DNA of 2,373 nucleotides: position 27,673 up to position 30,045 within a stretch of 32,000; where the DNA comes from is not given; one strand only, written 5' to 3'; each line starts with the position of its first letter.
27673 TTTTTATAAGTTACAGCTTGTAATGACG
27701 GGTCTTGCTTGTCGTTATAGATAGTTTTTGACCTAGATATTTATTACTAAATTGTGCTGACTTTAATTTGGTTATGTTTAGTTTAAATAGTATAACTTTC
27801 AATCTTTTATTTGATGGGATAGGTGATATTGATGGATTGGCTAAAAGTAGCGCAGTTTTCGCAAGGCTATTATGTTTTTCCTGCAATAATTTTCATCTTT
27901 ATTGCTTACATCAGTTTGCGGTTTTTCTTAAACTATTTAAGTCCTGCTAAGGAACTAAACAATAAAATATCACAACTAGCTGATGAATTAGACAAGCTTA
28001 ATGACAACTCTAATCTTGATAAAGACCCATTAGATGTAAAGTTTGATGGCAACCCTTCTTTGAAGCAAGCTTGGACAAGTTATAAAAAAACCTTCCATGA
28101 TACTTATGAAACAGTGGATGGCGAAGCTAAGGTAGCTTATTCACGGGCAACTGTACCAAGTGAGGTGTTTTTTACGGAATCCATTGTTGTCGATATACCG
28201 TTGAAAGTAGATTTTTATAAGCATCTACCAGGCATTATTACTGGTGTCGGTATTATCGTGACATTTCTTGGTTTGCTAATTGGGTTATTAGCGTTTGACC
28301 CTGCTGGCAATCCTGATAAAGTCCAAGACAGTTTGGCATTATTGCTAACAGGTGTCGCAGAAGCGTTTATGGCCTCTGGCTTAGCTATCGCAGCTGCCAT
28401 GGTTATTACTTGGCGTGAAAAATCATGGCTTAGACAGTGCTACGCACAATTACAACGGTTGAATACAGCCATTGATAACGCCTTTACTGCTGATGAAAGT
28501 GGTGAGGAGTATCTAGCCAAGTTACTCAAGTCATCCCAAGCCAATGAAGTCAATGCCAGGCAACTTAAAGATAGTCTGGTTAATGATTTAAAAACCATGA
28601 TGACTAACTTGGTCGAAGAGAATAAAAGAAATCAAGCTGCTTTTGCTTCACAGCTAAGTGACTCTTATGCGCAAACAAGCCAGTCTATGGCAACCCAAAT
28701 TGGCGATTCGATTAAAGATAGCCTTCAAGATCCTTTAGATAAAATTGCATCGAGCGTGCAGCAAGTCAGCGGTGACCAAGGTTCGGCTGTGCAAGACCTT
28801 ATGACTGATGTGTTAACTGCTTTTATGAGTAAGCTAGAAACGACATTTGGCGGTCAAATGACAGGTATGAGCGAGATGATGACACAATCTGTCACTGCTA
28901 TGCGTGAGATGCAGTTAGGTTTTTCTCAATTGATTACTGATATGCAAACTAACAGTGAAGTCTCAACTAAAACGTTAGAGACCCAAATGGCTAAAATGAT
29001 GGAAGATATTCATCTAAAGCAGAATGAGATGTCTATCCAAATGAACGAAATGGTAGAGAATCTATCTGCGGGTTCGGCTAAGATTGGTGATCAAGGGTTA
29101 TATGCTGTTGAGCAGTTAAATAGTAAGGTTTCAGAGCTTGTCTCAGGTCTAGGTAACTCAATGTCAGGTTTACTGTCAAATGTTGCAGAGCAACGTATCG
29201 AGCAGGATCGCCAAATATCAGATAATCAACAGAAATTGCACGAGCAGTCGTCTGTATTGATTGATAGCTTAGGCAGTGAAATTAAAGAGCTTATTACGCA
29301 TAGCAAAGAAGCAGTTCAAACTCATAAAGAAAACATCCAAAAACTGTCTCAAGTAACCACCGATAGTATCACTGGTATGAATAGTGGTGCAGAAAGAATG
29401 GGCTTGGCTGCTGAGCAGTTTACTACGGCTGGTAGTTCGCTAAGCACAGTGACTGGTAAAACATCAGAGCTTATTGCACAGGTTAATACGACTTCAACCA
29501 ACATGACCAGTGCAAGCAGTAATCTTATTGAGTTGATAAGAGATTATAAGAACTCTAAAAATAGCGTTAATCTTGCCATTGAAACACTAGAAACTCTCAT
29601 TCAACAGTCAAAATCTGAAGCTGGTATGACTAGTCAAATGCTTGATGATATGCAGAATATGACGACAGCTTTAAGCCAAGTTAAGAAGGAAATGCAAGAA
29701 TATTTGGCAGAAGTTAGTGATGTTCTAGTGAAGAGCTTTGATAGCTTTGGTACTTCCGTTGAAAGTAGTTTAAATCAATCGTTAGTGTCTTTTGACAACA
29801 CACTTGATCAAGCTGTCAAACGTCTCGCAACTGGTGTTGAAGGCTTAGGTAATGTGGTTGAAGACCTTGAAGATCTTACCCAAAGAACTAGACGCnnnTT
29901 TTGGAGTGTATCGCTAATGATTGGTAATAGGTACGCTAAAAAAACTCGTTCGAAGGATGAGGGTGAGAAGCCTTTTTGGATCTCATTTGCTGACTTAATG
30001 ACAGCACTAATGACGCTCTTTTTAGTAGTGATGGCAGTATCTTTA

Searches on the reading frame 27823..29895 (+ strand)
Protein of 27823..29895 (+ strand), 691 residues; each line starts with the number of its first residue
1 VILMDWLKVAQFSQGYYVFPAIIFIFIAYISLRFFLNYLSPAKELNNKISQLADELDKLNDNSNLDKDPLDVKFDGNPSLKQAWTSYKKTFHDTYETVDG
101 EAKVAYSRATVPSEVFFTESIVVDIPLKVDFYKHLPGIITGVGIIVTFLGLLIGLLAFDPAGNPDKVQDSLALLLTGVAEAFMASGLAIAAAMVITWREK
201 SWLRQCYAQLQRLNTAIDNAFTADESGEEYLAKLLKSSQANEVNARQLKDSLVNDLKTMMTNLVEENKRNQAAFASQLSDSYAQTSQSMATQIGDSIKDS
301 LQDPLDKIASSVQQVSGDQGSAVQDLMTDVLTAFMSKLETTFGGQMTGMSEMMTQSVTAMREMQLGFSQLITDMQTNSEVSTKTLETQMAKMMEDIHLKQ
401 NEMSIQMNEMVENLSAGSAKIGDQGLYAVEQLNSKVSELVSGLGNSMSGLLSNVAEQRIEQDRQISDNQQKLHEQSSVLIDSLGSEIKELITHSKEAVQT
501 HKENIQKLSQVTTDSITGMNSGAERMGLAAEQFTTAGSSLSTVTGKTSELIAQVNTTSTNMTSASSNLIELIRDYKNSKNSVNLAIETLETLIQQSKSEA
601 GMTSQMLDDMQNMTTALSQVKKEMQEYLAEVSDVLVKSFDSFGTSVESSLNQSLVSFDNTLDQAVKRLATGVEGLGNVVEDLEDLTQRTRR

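Call 11: search_protein_families(library=pfam, proteins=[window:27823-29895:+], max_evalue=0.001)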
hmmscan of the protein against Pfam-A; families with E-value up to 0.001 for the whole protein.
window:27823-29895:+ (691 aa): 2 families
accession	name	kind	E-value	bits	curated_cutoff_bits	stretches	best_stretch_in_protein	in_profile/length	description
PF04513.17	Baculo_PEP_C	-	0.00025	21.5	38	0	381-450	39-108/140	Baculovirus polyhedron envelope protein, PEP, C terminus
PF01442.23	Apolipoprotein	-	0.00049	20.3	90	0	281-490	11-188/190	Apolipoprotein A1/A4/E domain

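Call 119: search_solved_structures(query=window:27823-29895:+, max_evalue=0.01)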
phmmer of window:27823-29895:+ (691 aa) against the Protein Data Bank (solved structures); distinct sequences matched with E-value up to 0.01: 6.
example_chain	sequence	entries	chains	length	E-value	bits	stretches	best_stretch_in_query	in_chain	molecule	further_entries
8qyd_A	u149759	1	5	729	3.2e-114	385.9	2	17-436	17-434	Anti-phage defense ZorAB system ZorA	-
8qyk_A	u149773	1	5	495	3.8e-91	309.7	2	17-361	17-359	Anti-phage defense ZorAB system ZorA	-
8qyy_A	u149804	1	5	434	3.9e-87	296.4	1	17-432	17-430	Anti-phage defense ZorAB system ZorA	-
8qyh_A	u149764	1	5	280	6.5e-50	173.5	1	17-273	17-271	Anti-phage defense ZorAB system ZorA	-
8vvi_F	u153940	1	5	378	3.2e-08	35.9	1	135-443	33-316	MotA/TolQ/ExbB proton channel domain-containing protein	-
8vvn_C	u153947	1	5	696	1.3e-05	27.2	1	127-328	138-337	MotA/TolQ/ExbB proton channel domain-containing protein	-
